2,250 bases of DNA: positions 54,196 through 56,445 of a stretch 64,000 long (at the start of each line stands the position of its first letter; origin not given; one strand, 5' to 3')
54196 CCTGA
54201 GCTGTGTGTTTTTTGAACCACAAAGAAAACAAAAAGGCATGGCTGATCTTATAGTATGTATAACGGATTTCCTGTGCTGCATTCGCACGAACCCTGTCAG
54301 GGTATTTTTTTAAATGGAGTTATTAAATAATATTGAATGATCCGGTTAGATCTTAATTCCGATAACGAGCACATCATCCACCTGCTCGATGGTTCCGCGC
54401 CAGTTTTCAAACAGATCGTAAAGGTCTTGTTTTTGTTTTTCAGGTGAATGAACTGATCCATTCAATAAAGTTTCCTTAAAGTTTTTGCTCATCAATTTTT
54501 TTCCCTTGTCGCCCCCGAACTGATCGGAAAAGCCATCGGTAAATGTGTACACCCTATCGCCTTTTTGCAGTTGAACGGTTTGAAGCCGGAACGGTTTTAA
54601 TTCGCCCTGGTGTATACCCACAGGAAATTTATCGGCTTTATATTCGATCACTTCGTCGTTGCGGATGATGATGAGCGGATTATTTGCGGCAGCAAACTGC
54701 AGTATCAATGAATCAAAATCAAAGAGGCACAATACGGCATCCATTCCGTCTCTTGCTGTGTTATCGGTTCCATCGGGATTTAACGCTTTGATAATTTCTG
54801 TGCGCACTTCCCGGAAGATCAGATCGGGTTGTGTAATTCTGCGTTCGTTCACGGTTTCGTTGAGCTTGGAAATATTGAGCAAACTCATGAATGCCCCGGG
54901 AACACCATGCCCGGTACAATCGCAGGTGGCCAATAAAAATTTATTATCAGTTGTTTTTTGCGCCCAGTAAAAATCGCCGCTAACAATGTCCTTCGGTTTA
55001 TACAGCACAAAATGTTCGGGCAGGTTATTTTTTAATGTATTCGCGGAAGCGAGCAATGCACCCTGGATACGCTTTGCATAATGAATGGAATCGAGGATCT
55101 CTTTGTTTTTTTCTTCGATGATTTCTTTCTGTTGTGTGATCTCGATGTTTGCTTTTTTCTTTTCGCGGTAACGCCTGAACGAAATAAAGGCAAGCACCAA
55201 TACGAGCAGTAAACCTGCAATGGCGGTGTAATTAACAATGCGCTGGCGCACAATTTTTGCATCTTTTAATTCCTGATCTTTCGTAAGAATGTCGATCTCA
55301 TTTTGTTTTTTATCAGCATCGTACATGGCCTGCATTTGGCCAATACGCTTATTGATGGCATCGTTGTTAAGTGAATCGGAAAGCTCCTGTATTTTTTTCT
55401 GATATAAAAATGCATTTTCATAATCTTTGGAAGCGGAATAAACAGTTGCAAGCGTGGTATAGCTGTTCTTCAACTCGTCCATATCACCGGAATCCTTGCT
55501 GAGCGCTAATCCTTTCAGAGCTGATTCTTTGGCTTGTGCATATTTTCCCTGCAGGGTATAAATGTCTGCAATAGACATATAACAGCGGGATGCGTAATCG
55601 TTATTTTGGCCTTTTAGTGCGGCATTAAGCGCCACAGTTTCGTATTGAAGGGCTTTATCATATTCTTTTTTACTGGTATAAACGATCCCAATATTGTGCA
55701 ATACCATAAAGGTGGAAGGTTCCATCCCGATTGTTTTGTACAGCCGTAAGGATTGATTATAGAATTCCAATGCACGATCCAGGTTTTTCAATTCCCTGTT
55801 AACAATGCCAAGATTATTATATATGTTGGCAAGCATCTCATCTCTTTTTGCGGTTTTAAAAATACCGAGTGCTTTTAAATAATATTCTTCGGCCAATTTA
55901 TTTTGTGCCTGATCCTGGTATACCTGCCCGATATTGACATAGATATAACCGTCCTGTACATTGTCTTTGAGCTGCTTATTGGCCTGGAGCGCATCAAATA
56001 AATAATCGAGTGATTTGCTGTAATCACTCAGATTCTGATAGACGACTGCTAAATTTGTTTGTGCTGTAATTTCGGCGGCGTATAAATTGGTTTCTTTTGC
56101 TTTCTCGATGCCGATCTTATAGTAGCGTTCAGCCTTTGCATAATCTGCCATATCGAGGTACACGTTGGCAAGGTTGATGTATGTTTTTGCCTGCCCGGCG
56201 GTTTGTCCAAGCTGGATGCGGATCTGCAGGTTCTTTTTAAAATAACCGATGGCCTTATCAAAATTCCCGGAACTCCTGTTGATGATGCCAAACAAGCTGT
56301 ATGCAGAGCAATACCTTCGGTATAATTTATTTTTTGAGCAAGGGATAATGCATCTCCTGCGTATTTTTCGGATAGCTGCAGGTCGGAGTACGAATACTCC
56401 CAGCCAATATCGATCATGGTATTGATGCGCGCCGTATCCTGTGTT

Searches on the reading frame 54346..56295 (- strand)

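Call 8: search_protein_families(library=pfam, proteins=[window:54346-56295:-])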
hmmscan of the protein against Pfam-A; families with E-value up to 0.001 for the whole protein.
window:54346-56295:- (649 aa): 13 families
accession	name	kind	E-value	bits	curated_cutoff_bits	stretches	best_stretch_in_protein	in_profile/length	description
PF13424.12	TPR_12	-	6.1e-42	142.1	30.1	4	155-226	2-75/77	Tetratricopeptide repeat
PF00515.34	TPR_1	-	2.7e-29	100.2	27.8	1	156-186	1-31/34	Tetratricopeptide repeat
PF13374.12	TPR_10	-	2.3e-24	85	27.5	0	156-188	2-34/42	Tetratricopeptide repeat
PF07719.23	TPR_2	-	1.2e-22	78.5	27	1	156-187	1-32/34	Tetratricopeptide repeat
PF13181.12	TPR_8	-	3.8e-22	76.9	25.7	0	118-145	3-30/34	Tetratricopeptide repeat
PF07228.17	SpoIIE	-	1.5e-19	71.1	25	1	450-648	2-190/192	Stage II sporulation protein E (SpoIIE)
PF13176.12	TPR_7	-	7.8e-19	66.5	27.9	0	39-68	2-33/36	Tetratricopeptide repeat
PF17874.7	TPR_MalT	-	7.9e-10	39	45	1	133-324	18-210/336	MalT-like TPR region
PF14938.12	SNAP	-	2.2e-07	31.1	25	1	98-224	57-184/282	Soluble NSF attachment protein, SNAP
PF13432.12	TPR_16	-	5.3e-06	27.2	32.7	0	123-186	4-61/65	Tetratricopeptide repeat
PF13431.12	TPR_17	-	6.4e-06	26.5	24.4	0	36-56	13-33/34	Tetratricopeptide repeat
PF13428.12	TPR_14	-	1e-05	26.1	23.5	0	38-68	3-33/44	Tetratricopeptide repeat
PF24885.1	TPR_NPHP3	-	0.00023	21.1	100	1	128-267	68-214/239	Nephrocystin-3 TPR domain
